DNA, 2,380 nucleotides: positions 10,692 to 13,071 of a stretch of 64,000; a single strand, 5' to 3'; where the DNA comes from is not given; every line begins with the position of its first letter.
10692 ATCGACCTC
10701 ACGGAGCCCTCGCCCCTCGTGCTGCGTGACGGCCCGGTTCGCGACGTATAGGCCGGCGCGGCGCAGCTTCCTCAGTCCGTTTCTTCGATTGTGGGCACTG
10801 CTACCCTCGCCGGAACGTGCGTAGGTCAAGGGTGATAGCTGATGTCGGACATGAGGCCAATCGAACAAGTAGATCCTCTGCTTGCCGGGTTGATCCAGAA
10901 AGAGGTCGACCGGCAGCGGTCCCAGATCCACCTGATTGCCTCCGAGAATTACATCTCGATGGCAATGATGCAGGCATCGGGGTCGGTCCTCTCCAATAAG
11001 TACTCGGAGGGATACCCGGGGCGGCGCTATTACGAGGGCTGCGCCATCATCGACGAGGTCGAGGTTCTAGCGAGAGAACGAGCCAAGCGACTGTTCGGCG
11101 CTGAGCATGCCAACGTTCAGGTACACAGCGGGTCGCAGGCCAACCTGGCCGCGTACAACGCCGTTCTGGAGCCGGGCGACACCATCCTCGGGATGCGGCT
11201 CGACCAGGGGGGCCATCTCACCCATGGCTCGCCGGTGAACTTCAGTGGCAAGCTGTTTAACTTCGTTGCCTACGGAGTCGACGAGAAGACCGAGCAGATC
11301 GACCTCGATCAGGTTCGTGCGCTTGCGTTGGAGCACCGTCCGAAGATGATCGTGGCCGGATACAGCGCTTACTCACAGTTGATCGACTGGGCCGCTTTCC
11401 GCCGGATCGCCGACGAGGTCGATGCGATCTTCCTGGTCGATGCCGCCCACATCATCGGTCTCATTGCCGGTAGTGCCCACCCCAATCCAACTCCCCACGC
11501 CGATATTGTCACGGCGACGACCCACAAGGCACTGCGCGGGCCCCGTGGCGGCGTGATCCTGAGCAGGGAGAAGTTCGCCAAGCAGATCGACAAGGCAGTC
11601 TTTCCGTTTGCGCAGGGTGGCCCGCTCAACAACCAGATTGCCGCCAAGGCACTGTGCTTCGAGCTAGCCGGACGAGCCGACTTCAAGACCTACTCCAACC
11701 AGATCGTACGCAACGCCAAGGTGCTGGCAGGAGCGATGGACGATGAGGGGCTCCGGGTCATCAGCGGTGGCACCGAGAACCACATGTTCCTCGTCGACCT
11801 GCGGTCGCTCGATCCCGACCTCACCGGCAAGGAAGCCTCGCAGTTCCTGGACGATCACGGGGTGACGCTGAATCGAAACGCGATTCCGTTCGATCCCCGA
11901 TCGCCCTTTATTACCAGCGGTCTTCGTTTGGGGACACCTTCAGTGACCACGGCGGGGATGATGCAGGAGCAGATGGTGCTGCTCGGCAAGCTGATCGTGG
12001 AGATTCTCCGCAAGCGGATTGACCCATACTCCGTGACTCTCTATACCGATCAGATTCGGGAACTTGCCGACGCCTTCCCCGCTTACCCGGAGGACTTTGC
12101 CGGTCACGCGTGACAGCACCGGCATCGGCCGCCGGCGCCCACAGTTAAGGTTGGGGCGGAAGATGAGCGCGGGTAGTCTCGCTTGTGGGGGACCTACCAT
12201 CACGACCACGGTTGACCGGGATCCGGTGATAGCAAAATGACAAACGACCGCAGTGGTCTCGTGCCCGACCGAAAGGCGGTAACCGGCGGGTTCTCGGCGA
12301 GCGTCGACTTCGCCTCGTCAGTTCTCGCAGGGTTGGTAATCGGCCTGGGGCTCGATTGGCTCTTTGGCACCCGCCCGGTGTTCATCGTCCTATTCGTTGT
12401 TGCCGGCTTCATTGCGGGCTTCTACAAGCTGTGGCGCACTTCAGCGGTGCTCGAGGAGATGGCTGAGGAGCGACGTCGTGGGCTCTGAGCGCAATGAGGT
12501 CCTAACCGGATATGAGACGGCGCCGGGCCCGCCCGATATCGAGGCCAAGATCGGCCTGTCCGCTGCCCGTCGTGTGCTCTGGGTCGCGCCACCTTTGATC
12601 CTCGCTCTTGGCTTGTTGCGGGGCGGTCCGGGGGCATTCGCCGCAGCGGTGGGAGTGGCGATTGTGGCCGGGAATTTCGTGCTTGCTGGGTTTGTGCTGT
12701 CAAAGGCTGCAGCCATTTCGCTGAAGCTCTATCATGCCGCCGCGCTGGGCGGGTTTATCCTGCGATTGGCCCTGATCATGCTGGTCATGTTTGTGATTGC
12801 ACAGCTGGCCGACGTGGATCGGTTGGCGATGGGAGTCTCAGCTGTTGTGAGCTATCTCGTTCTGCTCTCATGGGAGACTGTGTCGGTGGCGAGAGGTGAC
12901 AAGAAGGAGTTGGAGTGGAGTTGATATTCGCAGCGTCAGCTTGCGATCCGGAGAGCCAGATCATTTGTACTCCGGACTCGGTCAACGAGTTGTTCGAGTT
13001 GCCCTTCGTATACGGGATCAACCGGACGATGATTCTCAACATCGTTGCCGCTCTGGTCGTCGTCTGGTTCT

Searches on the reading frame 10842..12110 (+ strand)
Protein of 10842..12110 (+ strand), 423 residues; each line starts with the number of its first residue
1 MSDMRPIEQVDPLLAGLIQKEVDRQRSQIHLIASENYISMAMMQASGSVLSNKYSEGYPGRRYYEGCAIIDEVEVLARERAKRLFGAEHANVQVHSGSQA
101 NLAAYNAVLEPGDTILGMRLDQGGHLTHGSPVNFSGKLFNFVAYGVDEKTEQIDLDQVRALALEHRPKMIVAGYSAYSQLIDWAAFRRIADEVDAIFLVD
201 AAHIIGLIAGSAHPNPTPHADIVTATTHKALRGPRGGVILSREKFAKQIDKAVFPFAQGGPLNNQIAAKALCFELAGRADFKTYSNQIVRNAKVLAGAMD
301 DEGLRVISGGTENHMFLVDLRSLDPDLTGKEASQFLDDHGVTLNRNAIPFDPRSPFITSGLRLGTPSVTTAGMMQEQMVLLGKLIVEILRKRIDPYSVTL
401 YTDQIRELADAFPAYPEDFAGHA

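Call 6: search_protein_families(library=pfam, proteins=[window:10842-12110:+])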
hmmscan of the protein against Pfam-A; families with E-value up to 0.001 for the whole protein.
window:10842-12110:+ (423 aa): 4 families
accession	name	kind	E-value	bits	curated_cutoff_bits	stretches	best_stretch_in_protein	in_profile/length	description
PF00464.25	SHMT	-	1.5e-146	488.5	27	1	7-384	1-398/399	Serine hydroxymethyltransferase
PF00155.27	Aminotran_1_2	-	2.9e-10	40.3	19.7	1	78-369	48-350/361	Aminotransferase class I and II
PF01212.27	Beta_elim_lyase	-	1.5e-06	28.2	27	1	78-309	38-240/288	Beta-eliminating lyase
PF00266.25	Aminotran_5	-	0.00072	19.1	21.5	0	77-251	48-223/371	Aminotransferase class-V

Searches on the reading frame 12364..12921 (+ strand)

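Call 6: search_protein_families(library=pfam, proteins=[window:12364-12921:+])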
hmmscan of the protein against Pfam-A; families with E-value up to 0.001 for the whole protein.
window:12364-12921:+ (186 aa): 0 families

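Call 13: search_protein_families(library=pfam, proteins=[window:12364-12921:+], max_evalue=1)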
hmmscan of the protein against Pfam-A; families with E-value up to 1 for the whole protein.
window:12364-12921:+ (186 aa): 2 families
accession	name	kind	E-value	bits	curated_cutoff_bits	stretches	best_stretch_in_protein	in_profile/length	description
PF03899.21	ATP-synt_I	-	0.03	15.2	25.1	1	76-158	11-96/99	ATP synthase I chain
PF22598.2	CdsD_PD2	-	0.25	11.7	27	1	99-123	25-49/61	CdsD, periplasmic PD2 domain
